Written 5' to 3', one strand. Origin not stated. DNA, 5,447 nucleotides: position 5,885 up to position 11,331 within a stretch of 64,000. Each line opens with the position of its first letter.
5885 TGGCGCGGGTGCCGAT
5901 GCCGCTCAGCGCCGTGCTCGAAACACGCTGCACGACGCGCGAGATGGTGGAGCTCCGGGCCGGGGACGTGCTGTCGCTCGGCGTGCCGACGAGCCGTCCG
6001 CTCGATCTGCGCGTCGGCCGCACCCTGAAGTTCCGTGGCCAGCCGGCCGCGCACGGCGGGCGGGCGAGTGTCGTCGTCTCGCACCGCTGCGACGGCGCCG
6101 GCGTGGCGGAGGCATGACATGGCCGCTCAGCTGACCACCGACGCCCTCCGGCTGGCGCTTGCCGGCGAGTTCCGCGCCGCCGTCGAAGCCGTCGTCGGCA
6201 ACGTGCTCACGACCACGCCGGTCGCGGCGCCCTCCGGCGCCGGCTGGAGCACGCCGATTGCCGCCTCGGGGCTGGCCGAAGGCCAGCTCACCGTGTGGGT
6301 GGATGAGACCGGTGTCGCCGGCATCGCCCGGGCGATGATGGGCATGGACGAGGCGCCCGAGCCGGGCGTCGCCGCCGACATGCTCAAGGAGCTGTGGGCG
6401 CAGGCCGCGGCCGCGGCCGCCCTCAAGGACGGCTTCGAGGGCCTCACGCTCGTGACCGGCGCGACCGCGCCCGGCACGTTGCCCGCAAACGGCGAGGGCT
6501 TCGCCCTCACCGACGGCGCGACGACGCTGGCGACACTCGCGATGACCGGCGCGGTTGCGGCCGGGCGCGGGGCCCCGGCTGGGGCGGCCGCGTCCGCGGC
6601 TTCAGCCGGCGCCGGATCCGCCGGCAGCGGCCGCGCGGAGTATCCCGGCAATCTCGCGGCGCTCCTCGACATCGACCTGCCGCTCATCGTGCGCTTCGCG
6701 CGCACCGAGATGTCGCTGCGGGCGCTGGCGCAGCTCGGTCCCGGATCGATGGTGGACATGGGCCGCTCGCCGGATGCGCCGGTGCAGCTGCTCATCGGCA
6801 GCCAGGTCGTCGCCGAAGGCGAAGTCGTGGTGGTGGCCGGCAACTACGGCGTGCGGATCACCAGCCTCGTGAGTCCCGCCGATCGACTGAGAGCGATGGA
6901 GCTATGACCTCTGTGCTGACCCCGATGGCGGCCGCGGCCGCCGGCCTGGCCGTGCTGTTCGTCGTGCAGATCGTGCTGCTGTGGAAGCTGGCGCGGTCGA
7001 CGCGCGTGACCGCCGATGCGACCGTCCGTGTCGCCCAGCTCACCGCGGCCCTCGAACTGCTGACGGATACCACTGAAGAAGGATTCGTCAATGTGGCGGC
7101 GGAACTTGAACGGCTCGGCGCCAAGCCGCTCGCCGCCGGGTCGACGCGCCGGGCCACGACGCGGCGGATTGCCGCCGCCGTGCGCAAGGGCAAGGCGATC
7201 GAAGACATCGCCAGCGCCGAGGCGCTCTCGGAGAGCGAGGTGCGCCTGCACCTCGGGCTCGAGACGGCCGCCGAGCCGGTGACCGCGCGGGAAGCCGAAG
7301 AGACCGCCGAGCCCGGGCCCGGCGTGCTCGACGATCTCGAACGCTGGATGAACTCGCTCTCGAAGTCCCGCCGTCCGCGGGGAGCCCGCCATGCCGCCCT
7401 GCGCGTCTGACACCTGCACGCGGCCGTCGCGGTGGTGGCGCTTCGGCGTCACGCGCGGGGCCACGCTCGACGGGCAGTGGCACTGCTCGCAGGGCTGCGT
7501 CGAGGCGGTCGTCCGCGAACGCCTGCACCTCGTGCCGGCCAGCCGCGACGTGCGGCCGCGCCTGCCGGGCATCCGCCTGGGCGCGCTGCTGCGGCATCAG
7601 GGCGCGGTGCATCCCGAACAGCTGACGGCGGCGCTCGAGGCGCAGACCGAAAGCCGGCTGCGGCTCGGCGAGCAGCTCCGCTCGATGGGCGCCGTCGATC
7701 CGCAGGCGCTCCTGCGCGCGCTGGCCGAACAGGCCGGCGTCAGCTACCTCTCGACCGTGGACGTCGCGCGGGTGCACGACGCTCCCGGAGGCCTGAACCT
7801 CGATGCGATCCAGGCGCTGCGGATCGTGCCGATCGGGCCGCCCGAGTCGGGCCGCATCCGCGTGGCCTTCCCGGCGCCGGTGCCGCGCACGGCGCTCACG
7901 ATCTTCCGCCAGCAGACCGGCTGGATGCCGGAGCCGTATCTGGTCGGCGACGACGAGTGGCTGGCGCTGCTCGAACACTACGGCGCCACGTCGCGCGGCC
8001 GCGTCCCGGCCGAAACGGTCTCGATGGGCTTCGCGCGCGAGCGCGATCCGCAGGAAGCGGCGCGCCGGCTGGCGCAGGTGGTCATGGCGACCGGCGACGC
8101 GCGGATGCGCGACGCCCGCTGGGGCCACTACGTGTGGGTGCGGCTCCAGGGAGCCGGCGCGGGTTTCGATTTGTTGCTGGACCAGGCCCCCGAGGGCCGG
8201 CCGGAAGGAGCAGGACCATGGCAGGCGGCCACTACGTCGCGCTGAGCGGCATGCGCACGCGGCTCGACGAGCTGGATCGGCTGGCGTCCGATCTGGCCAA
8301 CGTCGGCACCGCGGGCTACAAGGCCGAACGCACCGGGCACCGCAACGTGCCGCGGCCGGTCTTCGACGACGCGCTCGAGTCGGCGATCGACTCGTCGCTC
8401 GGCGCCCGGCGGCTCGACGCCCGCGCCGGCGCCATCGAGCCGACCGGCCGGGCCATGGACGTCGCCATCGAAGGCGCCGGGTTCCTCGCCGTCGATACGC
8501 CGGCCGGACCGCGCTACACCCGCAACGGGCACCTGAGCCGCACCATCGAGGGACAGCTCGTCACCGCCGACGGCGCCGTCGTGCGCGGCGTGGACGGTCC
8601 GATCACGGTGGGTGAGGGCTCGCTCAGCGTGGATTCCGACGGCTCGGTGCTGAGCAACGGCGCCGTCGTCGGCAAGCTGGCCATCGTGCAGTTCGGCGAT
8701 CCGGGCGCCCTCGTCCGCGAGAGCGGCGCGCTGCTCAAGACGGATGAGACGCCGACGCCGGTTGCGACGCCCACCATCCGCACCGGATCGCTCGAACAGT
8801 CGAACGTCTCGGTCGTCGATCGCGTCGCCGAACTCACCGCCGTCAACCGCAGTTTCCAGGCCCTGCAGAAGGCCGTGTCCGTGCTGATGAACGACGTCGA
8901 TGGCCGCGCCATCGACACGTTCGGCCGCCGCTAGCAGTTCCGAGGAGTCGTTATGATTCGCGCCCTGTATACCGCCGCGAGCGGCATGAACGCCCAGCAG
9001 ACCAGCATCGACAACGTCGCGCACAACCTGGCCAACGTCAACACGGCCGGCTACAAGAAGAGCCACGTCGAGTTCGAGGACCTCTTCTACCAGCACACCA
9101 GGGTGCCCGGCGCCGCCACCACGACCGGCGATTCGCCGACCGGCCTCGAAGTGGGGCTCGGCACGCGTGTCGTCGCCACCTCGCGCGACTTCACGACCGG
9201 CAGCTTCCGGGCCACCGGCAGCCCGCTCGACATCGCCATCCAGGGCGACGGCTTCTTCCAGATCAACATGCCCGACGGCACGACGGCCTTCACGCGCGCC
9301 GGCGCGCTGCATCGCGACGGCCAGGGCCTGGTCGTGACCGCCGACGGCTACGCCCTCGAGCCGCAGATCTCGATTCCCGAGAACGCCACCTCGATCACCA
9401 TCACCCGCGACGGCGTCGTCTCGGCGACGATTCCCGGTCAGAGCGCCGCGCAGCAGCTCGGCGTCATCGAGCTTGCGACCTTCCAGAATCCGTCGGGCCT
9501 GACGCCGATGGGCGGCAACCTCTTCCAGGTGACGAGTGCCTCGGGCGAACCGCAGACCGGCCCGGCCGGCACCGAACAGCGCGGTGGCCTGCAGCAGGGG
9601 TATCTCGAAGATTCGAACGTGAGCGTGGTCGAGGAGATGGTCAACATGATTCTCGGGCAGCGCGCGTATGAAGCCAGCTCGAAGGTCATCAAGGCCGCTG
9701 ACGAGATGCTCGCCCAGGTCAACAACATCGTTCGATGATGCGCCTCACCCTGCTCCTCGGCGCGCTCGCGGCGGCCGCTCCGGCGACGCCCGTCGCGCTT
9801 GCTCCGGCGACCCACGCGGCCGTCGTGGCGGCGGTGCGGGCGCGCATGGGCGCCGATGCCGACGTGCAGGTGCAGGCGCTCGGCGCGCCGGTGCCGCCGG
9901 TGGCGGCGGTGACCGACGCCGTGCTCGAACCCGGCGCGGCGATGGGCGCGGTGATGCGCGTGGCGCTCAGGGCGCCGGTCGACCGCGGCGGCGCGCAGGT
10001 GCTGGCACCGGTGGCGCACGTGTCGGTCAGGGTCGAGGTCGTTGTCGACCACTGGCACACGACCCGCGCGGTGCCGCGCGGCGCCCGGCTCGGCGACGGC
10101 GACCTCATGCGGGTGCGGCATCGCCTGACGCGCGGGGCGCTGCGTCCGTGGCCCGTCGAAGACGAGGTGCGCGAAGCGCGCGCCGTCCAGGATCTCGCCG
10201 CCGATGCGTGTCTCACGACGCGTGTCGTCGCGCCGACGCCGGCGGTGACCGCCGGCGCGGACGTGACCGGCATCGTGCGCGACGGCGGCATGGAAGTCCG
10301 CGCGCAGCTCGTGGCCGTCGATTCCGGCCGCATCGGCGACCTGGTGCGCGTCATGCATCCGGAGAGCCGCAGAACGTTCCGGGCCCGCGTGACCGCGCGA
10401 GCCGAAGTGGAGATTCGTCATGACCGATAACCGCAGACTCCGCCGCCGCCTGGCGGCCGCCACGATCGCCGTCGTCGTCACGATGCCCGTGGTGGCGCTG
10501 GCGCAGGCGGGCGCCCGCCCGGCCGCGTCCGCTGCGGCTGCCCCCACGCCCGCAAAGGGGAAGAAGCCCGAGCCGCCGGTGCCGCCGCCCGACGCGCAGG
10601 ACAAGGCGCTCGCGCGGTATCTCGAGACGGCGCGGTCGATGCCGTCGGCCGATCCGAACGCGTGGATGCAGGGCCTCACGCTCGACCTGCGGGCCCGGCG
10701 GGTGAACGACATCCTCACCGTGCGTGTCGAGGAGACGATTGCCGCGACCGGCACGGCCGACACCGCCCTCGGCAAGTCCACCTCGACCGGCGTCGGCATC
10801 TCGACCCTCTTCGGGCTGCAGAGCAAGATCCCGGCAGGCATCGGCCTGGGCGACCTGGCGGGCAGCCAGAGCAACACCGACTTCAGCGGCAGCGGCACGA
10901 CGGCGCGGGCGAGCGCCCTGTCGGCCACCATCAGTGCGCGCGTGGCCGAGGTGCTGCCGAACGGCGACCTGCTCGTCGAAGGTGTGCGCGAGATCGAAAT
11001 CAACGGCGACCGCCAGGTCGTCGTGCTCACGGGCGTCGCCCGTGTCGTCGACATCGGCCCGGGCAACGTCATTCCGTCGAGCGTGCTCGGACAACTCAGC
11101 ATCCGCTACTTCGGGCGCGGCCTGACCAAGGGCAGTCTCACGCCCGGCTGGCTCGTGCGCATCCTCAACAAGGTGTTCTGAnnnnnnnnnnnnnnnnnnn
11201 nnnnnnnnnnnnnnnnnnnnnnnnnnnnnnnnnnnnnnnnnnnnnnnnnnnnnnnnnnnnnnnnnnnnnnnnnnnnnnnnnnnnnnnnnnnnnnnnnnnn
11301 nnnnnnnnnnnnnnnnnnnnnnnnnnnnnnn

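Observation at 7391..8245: Flagellar-operon-embedded Zn-ribbon + MshEN-like domain protein: candidate new c-di-GMP receptor acting on the flagellum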

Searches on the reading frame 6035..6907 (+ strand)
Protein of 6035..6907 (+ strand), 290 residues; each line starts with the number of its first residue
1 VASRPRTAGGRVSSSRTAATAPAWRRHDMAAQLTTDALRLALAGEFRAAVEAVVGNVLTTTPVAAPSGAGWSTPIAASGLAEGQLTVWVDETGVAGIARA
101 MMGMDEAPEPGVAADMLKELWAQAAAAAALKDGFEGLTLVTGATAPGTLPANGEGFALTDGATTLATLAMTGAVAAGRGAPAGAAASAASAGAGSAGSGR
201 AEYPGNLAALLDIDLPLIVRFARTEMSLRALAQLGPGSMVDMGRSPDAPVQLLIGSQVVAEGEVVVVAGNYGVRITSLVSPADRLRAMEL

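Call 5: search_protein_families(library=pfam, proteins=[window:6035-6907:+], max_evalue=0.001)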
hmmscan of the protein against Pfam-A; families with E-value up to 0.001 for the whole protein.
window:6035-6907:+ (290 aa): 1 family
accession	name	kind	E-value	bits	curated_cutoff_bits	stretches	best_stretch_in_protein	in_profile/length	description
PF01052.25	FliMN_C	-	3.2e-18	65.9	23.8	1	209-279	2-72/73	Type III flagellar switch regulator (C-ring) FliN C-term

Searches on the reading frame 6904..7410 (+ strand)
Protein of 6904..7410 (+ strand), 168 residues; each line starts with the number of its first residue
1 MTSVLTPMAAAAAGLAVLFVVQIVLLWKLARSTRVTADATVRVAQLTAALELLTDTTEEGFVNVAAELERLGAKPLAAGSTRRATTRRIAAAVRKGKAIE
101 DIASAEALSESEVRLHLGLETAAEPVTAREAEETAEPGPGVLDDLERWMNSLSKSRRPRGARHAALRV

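Call 24: search_protein_families(library=pfam, proteins=[window:6904-7410:+], max_evalue=10)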
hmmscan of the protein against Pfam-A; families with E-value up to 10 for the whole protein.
window:6904-7410:+ (168 aa): 2 families
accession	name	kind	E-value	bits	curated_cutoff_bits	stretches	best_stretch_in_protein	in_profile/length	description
PF11268.13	DUF3071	-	0.032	14.8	26.9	1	67-114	33-86/168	Protein of unknown function (DUF3071)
PF20333.3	DUF6628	-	0.12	12.9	27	1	6-94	43-132/137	Family of unknown function (DUF6628)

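Call 71: search_protein_families(library=pfam, alignment_id=A6, max_evalue=1)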
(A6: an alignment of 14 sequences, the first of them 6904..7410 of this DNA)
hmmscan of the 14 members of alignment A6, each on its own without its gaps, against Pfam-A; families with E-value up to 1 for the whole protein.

A. member 1, window:6904-7410:+ (168 aa): 2 families
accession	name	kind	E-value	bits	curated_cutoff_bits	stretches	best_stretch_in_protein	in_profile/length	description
PF11268.13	DUF3071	-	0.032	14.8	26.9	1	67-114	33-86/168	Protein of unknown function (DUF3071)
PF20333.3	DUF6628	-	0.12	12.9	27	1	6-94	43-132/137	Family of unknown function (DUF6628)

B. families by the number of members that match (of 14 scanned): 14 families
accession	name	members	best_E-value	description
PF10975.14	DUF2802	4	2.6e-08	Protein of unknown function (DUF2802)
PF19610.4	DUF6115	3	8e-05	Family of unknown function (DUF6115)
PF11268.13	DUF3071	2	0.032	Protein of unknown function (DUF3071)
PF25211.1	DUF7839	1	0.0022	Domain of unknown function (DUF7839)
PF23936.1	HB_ELP1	1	0.0055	ELP1 three-helix bundle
PF15796.10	KELK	1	0.012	KELK-motif containing domain of MRCK Ser/Thr protein kinase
PF07536.20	HWE_HK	1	0.032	HWE histidine kinase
PF20333.3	DUF6628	1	0.12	Family of unknown function (DUF6628)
PF08281.18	Sigma70_r4_2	1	0.17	Sigma-70, region 4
PF00292.24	PAX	1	0.18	'Paired box' domain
PF12841.12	YvrJ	1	0.2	YvrJ protein family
PF23379.1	DUF7096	1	0.29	Domain of unknown function (DUF7096)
PF17072.10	Spike_torovirin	1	0.4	Torovirinae spike glycoprotein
PF12442.13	DUF3681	1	0.72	Protein of unknown function (DUF3681)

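Call 92: search_protein_families(library=ncbifam, proteins=[window:6904-7410:+], max_evalue=0.01)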
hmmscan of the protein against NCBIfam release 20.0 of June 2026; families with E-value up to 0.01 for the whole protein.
window:6904-7410:+ (168 aa): 0 families

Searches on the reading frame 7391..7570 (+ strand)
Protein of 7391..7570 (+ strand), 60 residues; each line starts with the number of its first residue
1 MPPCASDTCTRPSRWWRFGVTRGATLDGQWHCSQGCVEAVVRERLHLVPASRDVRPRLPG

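Call 24: search_protein_families(library=pfam, proteins=[window:7391-7570:+], max_evalue=10)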
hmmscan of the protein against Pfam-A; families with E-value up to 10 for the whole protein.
window:7391-7570:+ (60 aa): 1 family
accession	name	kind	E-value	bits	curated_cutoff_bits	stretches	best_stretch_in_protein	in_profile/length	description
PF19628.4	DUF6132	-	0.33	11.1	23.2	1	4-26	28-49/60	Family of unknown function (DUF6132)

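Call 40: search_solved_structures(query=A3, max_evalue=10, show_alignments=3)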
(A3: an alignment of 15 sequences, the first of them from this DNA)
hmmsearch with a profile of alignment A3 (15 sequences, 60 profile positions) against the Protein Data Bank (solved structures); distinct sequences matched with E-value up to 10: 5.
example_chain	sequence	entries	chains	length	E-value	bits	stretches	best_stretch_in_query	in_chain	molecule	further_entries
4o62_A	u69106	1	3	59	0.37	13.9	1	3-32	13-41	Zinc finger CW-type PWWP domain protein 2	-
4z0r_A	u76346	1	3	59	0.37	13.8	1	3-32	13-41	Zinc finger CW-type PWWP domain protein 2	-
4z0o_A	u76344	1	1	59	0.37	13.8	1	3-32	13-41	Zinc finger CW-type PWWP domain protein 2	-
7sek_A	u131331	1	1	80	2.4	11.3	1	4-40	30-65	COBW domain-containing protein 1,Methionine aminopeptidase 1 fusion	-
3vsg_A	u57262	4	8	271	4.1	10.5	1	14-31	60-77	2-amino-5-chlorophenol 1,6-dioxygenase alpha subunit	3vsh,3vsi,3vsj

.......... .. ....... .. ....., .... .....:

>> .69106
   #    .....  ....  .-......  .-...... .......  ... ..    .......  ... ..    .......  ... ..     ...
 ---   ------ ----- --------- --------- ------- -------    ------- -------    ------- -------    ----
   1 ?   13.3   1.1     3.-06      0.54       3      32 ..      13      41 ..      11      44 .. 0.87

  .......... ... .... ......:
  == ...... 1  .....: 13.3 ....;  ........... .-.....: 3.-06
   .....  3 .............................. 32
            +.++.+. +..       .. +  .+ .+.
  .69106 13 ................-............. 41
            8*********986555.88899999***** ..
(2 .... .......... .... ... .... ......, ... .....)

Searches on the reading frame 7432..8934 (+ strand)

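Call 5: search_protein_families(library=pfam, proteins=[window:7432-8934:+], max_evalue=0.001)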
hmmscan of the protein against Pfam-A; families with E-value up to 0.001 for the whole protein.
window:7432-8934:+ (500 aa): 2 families
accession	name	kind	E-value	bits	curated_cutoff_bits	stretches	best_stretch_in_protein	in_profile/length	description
PF22692.1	LlgE_F_G_D1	-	4.7e-12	46.3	27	1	345-406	1-62/64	Flagellar hook protein FlgE/F/G D1 domain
PF06429.18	Flg_bbr_C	-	2.4e-06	27.4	23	1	451-483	2-34/46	Flagellar basal body rod FlgEFG protein C-terminal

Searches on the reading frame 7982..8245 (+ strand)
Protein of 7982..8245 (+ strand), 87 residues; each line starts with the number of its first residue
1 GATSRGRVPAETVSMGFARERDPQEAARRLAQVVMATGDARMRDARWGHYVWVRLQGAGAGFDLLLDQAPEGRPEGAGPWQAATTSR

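Call 24: search_protein_families(library=pfam, proteins=[window:7982-8245:+], max_evalue=10)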
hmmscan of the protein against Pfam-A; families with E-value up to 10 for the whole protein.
window:7982-8245:+ (87 aa): 0 families

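Call 39: search_solved_structures(query=A2, max_evalue=10, show_alignments=2)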
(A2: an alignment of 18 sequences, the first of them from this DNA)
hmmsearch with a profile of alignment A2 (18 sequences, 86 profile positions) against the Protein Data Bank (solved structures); distinct sequences matched with E-value up to 10: 0.

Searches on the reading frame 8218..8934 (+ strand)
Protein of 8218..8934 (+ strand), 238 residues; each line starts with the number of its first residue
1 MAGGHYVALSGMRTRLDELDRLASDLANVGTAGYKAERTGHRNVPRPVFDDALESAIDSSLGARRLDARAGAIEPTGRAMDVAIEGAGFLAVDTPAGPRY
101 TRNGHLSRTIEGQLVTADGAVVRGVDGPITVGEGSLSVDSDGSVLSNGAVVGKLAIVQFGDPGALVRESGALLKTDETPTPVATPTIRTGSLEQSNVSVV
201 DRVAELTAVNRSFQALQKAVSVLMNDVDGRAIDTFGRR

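Call 24: search_protein_families(library=pfam, proteins=[window:8218-8934:+], max_evalue=10)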
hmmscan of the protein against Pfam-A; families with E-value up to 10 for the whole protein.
window:8218-8934:+ (238 aa): 3 families
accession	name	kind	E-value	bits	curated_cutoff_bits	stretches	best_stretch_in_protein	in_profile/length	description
PF22692.1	LlgE_F_G_D1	-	9.5e-13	48.5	27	1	83-144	1-62/64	Flagellar hook protein FlgE/F/G D1 domain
PF06429.18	Flg_bbr_C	-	7e-07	29.1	23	1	189-221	2-34/46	Flagellar basal body rod FlgEFG protein C-terminal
PF00460.25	Flg_bb_rod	-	0.023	15.1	20.7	1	6-35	2-31/31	Flagella basal body rod protein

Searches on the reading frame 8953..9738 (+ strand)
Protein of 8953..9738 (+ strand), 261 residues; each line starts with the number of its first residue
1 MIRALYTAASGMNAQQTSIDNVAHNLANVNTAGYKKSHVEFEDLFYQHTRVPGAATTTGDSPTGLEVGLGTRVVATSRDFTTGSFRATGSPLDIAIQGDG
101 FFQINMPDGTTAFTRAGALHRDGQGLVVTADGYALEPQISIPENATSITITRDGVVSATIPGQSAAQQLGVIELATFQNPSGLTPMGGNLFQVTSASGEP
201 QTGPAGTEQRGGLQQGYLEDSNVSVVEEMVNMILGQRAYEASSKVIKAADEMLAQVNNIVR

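Call 5: search_protein_families(library=pfam, proteins=[window:8953-9738:+], max_evalue=0.001)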
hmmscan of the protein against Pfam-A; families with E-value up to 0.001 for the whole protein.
window:8953-9738:+ (261 aa): 3 families
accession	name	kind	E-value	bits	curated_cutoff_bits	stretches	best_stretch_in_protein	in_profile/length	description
PF22692.1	LlgE_F_G_D1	-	2.9e-27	95.1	27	1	95-158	1-64/64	Flagellar hook protein FlgE/F/G D1 domain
PF06429.18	Flg_bbr_C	-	5.1e-22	77.6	23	1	214-259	1-46/46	Flagellar basal body rod FlgEFG protein C-terminal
PF00460.25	Flg_bb_rod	-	6.4e-09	36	20.7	1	5-35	1-31/31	Flagella basal body rod protein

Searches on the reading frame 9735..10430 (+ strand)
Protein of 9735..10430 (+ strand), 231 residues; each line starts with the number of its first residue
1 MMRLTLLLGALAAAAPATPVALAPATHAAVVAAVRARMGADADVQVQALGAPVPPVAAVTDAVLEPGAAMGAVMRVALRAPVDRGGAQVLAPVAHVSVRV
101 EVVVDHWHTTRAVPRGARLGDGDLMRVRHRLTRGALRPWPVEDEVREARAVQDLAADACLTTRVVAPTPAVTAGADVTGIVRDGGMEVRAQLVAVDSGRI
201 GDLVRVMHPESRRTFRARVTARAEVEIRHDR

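Call 6: search_protein_families(library=pfam, proteins=[window:9735-10430:+], max_evalue=0.001)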
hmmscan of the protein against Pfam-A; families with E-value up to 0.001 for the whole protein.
window:9735-10430:+ (231 aa): 1 family
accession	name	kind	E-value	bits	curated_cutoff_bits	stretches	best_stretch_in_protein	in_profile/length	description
PF13144.11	ChapFlgA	-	4e-18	66.1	23.8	1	107-227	4-122/122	Chaperone for flagella basal body P-ring formation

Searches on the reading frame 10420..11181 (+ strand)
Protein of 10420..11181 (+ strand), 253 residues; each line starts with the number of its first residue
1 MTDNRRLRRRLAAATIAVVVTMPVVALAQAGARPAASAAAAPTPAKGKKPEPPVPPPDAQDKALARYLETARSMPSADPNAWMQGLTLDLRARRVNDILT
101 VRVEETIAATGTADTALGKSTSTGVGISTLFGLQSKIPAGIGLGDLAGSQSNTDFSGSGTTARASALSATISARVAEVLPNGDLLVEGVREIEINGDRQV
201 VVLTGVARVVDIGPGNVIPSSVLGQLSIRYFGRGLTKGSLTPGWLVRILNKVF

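Call 6: search_protein_families(library=pfam, proteins=[window:10420-11181:+], max_evalue=0.001)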
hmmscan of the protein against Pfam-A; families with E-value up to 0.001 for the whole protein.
window:10420-11181:+ (253 aa): 1 family
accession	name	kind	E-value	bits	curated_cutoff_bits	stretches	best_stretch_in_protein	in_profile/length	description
PF02107.21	FlgH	-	1.5e-38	132.6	27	1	84-252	15-170/172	Flagellar L-ring protein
